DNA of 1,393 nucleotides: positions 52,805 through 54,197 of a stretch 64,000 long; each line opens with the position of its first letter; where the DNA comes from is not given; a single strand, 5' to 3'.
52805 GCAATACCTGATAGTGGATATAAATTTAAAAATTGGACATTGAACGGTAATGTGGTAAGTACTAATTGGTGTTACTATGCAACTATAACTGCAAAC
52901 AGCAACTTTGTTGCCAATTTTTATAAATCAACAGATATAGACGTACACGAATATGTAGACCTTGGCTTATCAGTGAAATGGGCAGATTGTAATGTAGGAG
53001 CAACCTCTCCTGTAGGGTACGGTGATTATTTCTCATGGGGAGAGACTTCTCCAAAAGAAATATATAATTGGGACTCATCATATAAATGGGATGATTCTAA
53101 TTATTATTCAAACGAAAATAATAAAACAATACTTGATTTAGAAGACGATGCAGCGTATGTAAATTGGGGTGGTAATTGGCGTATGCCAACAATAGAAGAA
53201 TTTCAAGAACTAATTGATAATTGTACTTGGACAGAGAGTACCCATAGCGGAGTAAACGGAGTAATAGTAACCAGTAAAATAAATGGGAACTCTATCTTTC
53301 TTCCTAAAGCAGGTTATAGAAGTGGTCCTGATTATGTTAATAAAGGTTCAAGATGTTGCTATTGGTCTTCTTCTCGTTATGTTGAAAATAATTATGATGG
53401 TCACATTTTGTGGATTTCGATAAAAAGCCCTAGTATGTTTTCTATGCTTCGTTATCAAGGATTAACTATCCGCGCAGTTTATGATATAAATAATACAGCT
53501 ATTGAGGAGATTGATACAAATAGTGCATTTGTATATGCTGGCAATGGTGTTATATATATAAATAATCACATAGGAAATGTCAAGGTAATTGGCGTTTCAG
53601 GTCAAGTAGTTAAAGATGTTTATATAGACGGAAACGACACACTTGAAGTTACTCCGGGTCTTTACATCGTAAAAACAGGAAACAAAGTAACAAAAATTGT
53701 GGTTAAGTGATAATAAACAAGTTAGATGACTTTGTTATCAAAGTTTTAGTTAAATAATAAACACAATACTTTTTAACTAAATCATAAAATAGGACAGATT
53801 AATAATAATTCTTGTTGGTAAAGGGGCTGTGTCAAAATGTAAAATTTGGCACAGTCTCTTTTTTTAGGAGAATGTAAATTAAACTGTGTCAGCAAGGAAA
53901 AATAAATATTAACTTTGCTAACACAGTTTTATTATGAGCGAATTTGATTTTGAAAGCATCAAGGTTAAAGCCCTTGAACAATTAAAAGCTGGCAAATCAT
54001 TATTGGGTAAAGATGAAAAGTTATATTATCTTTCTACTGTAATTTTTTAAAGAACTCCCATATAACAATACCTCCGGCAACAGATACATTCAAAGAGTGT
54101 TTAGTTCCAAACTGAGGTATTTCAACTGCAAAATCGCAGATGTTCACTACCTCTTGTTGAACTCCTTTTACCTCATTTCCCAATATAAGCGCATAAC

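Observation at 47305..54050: Kinase/HTH-like pair divergent from an orphan-gene plus T9SS adhesin operon, bounded by an IS stub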

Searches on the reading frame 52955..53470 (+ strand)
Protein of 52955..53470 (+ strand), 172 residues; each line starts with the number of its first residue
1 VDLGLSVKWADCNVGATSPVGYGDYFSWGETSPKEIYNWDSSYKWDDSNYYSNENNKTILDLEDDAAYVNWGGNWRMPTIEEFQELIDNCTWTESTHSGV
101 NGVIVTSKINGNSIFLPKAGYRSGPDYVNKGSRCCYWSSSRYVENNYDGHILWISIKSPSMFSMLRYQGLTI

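Call 71: search_protein_families(library=ncbifam, proteins=[window:52955-53470:+], max_evalue=10)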
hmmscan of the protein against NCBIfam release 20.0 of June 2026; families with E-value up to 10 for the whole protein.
window:52955-53470:+ (172 aa): 1 family
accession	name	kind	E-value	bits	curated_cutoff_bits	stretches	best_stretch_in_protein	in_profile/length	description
TIGR02145.1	Fib_succ_major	domain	0.011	16.5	41.65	1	52-145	59-144/176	FISUMP domain-containing protein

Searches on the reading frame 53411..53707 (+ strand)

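Call 68: search_protein_families(library=pfam, proteins=[window:53411-53707:+], max_evalue=1)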
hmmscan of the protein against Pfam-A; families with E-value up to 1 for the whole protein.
window:53411-53707:+ (99 aa): 1 family
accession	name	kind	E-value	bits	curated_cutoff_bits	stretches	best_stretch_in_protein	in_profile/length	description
PF19910.5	DUF6383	-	0.00082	19.9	23.7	1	29-98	2-74/74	Domain of unknown function (DUF6383)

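Call 71: search_protein_families(library=ncbifam, proteins=[window:53411-53707:+], max_evalue=10)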
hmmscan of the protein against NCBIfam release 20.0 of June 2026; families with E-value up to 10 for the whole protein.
window:53411-53707:+ (99 aa): 2 families
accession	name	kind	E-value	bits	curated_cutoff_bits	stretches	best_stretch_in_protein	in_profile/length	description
TIGR04183.1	Por_Secre_tail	domain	0.00079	19.4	23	1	47-99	13-72/72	T9SS type A sorting domain-containing protein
NF052644.1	T9SS_DNase_Rie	equivalog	0.0016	17.9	260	1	44-97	191-248/251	T9SS-dependent surface endonuclease, AS87_RS02955 family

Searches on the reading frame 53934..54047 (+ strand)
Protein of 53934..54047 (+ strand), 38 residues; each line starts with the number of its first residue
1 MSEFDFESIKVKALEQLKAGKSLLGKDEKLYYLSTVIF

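Call 74: search_dna_similar(query=window:53934-54047:+, collection=plasmids, mode=protein, max_evalue=10, max_rows=8)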
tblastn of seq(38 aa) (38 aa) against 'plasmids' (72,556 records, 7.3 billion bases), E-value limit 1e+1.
Records with a match: 12; places in all: 13; records where one place covers at least 80% of the query: 1.
Best place of each record, by identity: 80-90% 5; 60-80% 1; <60% 6.
By first word of the organism name: Bacteroides 4; Legionella 3; Candidatus 2; Phocaeicola 1; Butyricimonas 1; Bacillus 1.
By predicted mobility (MOB-suite, as given by PLSDB): non-mobilizable 6; mobilizable 3; conjugative 3.
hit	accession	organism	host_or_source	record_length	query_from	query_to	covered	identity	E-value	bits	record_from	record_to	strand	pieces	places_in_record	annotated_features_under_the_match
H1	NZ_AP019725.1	Bacteroides uniformis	Homo sapiens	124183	3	27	66%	88.0%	7e-6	46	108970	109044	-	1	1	IS256 family transposase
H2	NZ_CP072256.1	Bacteroides uniformis CL03T12C37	Homo sapiens,cultured bacterial ...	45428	3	27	66%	88.0%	7e-6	46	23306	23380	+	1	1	IS256 family transposase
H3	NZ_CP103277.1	Bacteroides faecis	Homo sapiens,cell culture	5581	3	27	66%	88.0%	7e-6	46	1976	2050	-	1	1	IS256 family transposase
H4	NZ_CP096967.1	Phocaeicola vulgatus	whole organism,human feces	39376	3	27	66%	88.0%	7e-6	46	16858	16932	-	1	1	IS256 family transposase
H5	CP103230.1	Bacteroides faecis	Homo sapiens,cell culture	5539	3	27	66%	88.0%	7e-6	46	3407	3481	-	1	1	none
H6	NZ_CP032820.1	Butyricimonas faecalis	Homo sapiens,stool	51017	1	27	71%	64.3%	1e-1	35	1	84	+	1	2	IS256 family transposase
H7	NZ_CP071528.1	Legionella lytica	Acanthamoeba castellanii,bacterial ...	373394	1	27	71%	59.3%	2e-1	34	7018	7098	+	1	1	IS256 family transposase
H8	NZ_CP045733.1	Legionella sp. MW5194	Water,water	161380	1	27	71%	51.9%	1e-1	34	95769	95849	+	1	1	none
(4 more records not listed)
